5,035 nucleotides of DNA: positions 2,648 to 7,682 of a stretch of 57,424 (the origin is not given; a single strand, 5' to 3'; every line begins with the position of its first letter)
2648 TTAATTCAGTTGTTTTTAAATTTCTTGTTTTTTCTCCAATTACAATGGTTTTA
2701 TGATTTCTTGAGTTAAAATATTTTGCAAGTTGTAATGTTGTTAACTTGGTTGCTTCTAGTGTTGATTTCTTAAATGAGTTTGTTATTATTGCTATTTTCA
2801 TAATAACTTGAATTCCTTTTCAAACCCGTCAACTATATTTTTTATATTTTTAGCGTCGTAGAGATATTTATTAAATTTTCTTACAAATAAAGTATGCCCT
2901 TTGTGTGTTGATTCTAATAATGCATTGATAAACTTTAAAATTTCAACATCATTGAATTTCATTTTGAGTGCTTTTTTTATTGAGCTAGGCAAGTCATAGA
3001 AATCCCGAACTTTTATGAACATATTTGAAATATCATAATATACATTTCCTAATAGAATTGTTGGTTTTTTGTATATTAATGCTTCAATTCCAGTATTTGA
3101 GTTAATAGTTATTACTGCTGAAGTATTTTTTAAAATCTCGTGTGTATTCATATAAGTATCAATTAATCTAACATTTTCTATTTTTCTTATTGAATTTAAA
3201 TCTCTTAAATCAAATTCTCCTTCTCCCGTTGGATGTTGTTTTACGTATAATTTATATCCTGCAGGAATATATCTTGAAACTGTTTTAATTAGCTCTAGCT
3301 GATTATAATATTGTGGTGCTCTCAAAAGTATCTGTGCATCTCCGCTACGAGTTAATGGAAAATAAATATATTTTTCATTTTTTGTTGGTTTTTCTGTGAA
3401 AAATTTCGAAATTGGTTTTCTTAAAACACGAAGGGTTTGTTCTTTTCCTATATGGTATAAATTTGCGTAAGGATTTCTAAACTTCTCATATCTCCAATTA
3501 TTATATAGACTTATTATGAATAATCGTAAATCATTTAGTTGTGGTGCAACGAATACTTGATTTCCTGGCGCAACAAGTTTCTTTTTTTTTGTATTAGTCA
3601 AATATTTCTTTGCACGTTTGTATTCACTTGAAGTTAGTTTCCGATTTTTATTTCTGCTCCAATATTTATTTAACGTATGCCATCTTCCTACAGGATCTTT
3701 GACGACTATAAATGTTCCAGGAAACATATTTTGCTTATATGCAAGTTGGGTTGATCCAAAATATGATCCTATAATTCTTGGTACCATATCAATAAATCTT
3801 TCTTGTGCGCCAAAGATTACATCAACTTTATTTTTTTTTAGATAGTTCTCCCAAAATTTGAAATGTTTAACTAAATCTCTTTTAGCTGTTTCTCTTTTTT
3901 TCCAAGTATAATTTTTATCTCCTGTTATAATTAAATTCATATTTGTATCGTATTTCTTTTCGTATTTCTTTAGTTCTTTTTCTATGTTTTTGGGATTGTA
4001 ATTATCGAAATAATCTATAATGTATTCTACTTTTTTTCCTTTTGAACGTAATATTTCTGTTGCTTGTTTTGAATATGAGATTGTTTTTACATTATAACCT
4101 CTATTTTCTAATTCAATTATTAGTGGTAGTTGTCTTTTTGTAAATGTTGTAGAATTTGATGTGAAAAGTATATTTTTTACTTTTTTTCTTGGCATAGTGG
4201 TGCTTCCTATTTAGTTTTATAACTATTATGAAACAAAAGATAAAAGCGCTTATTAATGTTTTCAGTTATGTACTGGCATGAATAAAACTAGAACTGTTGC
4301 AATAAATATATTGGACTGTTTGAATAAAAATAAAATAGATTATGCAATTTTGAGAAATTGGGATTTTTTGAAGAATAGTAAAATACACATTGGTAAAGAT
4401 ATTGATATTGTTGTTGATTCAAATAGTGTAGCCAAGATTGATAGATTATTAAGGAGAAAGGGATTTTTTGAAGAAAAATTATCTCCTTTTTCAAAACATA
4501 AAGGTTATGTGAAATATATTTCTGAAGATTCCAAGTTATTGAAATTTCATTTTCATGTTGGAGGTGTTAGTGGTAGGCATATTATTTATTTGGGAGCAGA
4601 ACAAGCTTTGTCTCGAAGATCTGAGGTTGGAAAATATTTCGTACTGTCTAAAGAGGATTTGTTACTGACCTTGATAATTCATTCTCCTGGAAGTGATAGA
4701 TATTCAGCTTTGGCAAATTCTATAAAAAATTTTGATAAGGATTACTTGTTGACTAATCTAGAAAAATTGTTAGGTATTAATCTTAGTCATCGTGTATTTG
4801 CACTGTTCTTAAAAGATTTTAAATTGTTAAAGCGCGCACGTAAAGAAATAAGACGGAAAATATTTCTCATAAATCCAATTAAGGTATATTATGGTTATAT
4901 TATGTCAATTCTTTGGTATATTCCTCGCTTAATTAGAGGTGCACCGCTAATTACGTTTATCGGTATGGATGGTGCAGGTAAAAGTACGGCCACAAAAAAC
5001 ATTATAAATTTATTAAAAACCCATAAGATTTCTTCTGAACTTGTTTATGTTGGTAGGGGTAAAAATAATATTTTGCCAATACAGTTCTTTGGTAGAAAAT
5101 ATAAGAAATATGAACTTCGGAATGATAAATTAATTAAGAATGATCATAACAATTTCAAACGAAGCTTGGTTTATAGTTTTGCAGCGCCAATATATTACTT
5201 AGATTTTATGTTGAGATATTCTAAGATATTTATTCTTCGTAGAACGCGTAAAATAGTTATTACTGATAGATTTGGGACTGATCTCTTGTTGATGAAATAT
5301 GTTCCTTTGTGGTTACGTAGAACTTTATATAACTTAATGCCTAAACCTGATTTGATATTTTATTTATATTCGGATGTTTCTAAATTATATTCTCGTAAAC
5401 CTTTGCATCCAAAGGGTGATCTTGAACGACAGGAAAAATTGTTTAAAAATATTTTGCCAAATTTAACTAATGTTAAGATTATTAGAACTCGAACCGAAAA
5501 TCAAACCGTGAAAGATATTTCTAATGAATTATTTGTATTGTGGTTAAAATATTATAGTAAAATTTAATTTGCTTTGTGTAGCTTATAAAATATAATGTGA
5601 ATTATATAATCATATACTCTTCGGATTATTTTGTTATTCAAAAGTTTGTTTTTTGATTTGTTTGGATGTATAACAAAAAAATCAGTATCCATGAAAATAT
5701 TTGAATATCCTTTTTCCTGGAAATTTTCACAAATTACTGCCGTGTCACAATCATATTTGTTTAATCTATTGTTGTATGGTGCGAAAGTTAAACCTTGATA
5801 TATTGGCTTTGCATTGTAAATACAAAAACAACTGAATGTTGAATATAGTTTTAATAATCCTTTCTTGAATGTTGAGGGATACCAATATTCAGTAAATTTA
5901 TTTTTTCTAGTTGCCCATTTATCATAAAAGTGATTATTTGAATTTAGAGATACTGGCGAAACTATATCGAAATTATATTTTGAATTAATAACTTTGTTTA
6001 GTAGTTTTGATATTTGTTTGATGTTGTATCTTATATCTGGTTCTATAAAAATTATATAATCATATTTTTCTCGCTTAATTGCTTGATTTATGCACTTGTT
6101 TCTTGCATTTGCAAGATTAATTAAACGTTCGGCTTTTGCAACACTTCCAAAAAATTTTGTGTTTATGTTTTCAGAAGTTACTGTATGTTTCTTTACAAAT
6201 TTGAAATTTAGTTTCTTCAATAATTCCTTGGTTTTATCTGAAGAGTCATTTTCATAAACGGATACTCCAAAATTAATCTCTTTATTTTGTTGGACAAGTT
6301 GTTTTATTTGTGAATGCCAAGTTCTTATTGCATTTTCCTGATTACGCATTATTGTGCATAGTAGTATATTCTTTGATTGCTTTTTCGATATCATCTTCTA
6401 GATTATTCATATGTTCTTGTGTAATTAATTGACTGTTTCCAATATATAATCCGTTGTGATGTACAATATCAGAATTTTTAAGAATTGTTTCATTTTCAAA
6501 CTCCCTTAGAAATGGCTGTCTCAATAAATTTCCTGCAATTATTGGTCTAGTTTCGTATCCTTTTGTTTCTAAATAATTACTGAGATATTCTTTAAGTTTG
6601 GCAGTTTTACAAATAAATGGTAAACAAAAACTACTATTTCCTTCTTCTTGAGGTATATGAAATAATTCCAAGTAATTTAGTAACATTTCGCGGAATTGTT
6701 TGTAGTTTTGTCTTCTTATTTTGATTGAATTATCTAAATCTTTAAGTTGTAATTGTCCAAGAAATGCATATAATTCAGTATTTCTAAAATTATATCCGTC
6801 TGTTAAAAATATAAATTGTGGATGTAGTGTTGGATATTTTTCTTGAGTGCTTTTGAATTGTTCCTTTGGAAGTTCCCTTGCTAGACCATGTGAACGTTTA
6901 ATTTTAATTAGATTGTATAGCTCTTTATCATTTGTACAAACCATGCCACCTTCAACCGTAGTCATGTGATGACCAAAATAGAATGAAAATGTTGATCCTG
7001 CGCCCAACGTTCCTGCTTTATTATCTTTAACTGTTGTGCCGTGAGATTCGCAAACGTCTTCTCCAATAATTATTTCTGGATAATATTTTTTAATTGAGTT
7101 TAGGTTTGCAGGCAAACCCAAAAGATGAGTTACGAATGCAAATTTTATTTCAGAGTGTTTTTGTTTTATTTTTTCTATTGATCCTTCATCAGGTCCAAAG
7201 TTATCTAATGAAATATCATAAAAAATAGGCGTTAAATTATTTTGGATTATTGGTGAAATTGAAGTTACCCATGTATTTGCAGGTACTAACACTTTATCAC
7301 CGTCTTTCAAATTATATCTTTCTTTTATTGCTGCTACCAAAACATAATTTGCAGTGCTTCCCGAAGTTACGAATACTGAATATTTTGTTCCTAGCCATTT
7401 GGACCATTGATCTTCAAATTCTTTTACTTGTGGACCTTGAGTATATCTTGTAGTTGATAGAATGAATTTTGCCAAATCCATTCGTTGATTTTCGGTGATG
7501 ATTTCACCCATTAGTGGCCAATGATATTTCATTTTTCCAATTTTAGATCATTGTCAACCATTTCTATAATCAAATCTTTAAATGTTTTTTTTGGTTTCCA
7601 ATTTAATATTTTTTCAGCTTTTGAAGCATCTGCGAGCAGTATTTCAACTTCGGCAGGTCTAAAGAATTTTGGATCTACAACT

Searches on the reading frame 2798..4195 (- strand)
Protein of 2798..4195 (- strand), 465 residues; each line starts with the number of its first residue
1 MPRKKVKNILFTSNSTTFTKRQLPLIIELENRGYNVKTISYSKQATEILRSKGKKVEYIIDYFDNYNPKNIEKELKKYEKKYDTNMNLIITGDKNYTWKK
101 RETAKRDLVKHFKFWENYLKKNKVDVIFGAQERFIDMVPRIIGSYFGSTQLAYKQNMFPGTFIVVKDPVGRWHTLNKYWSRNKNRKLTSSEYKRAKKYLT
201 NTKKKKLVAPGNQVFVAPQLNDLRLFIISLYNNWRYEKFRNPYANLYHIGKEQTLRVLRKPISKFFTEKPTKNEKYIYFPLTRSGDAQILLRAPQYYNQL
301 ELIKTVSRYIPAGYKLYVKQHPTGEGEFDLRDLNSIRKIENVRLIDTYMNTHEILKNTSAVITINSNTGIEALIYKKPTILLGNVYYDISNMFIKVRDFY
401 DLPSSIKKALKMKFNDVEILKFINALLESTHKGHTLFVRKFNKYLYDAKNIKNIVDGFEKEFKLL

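Call 9: search_protein_families(library=pfam, proteins=[window:2798-4195:-], max_evalue=0.00001)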
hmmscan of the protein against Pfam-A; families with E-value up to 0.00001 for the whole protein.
window:2798-4195:- (465 aa): 1 family
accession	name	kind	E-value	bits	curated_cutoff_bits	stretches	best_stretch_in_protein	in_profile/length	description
PF05159.20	Capsule_synth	-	4.9e-16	59.5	20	1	222-389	87-268/310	Capsule polysaccharide biosynthesis protein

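Call 28: search_protein_families(library=ncbifam, proteins=[window:2798-4195:-], max_evalue=0.00001)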
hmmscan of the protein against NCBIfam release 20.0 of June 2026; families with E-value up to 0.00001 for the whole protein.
window:2798-4195:- (465 aa): 1 family
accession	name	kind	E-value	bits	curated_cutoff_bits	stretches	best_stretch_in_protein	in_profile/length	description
NF046086.1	BFO_1060_trans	domain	1.6e-09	37.4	200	1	314-411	221-323/365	BFO_1060 family glycosyltransferase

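Call 65: search_solved_structures(query=window:2798-4195:-, max_evalue=0.01)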
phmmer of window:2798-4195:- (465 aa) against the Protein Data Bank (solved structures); distinct sequences matched with E-value up to 0.01: 1.
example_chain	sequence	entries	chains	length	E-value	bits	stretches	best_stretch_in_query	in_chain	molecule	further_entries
6mgd_A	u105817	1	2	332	7.8e-05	24.9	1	269-389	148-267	Capsular polysaccharide export system protein KpsC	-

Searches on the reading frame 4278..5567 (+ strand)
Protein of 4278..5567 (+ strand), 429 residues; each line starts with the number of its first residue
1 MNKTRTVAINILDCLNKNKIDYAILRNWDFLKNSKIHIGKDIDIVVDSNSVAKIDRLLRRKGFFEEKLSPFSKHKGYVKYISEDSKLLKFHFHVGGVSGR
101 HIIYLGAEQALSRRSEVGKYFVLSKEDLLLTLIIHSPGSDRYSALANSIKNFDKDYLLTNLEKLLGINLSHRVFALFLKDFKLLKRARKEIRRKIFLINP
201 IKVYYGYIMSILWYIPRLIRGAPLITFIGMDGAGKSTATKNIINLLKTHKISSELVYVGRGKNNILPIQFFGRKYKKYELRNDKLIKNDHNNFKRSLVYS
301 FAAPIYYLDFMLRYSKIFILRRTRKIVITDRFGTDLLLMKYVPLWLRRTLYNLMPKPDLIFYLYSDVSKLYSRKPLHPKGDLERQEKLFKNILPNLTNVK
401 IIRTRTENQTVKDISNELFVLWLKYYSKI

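Call 9: search_protein_families(library=pfam, proteins=[window:4278-5567:+], max_evalue=0.00001)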
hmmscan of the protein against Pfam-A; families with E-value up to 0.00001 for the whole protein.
window:4278-5567:+ (429 aa): 1 family
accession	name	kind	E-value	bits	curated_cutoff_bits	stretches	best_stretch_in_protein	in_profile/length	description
PF02223.23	Thymidylate_kin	-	1.5e-06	28.5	27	1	229-391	3-154/185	Thymidylate kinase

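Call 28: search_protein_families(library=ncbifam, proteins=[window:4278-5567:+], max_evalue=0.00001)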
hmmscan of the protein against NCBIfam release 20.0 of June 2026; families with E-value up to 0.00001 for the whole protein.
window:4278-5567:+ (429 aa): 0 families

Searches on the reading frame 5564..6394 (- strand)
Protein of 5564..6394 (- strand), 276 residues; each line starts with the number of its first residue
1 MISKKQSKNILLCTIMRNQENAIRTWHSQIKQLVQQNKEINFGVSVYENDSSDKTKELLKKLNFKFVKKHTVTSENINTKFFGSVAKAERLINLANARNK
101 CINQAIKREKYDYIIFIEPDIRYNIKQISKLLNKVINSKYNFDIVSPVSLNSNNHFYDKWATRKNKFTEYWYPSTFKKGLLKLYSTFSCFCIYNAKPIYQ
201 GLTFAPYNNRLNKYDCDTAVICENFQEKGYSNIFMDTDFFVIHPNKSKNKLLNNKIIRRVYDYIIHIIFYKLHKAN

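Call 9: search_protein_families(library=pfam, proteins=[window:5564-6394:-], max_evalue=0.00001)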
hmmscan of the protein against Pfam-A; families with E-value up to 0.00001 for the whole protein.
window:5564-6394:- (276 aa): 3 families
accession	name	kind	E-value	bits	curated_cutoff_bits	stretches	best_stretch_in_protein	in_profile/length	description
PF11735.13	CAP59_mtransfer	-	2.9e-17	63.6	28.8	1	10-170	2-171/242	Cryptococcal mannosyltransferase 1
PF00535.33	Glycos_transf_2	-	2.9e-07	31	23.3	1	20-196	11-162/168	Glycosyl transferase family 2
PF03452.20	Anp1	-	1.4e-06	28.4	28.8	0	4-150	17-171/263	Anp1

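Call 28: search_protein_families(library=ncbifam, proteins=[window:5564-6394:-], max_evalue=0.00001)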
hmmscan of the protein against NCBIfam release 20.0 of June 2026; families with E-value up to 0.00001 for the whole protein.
window:5564-6394:- (276 aa): 0 families

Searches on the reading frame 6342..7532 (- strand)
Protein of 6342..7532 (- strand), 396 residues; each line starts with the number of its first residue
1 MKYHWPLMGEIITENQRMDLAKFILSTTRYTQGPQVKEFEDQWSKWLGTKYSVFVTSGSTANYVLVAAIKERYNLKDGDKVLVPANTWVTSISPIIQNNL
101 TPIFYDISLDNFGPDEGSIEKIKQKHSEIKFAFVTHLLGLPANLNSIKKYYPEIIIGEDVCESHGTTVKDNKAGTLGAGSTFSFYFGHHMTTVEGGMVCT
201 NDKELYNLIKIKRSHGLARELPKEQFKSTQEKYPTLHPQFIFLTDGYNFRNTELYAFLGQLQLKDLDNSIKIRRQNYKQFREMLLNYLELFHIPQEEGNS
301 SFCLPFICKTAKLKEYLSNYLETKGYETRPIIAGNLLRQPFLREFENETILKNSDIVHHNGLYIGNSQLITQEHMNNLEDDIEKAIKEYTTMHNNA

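Call 9: search_protein_families(library=pfam, proteins=[window:6342-7532:-], max_evalue=0.00001)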
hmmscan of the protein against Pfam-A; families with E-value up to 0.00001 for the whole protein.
window:6342-7532:- (396 aa): 1 family
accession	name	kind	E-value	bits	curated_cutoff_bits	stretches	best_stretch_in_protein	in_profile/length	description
PF01041.23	DegT_DnrJ_EryC1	-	9.4e-59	199.9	19.8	1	15-378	5-355/360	DegT/DnrJ/EryC1/StrS aminotransferase family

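Call 28: search_protein_families(library=ncbifam, proteins=[window:6342-7532:-], max_evalue=0.00001)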
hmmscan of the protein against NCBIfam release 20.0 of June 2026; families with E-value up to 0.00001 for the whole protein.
window:6342-7532:- (396 aa): 7 families
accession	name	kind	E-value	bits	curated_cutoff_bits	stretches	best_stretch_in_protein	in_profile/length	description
NF011936.0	PRK15407.1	equivalog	1.5e-59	201.8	423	1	9-388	41-438/440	lipopolysaccharide biosynthesis protein RfbH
TIGR03588.1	PseC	equivalog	7e-40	137.1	423.5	1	16-309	12-301/380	UDP-4-amino-4,6-dideoxy-N-acetyl-beta-L-altrosamine transaminase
TIGR04181.1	NHT_00031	hypoth_equivalog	3.8e-35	121.4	420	1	13-354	9-347/359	LegC family aminotransferase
NF008658.2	PRK11658.1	equivalog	6.2e-28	97.5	631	1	22-286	21-273/379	UDP-4-amino-4-deoxy-L-arabinose aminotransferase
NF008687.0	PRK11706.1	equivalog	1.6e-18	66.6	375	1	42-324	35-312/375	dTDP-4-amino-4,6-dideoxygalactose transaminase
TIGR04427.1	PLP_DesI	equivalog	4.3e-14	52.4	650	1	31-220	49-232/390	dTDP-4-dehydro-6-deoxyglucose aminotransferase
TIGR02379.1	ECA_wecE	subfamily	5.6e-12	45.1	434.85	1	34-287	31-271/376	dTDP-4-amino-4,6-dideoxy-D-glucose transaminase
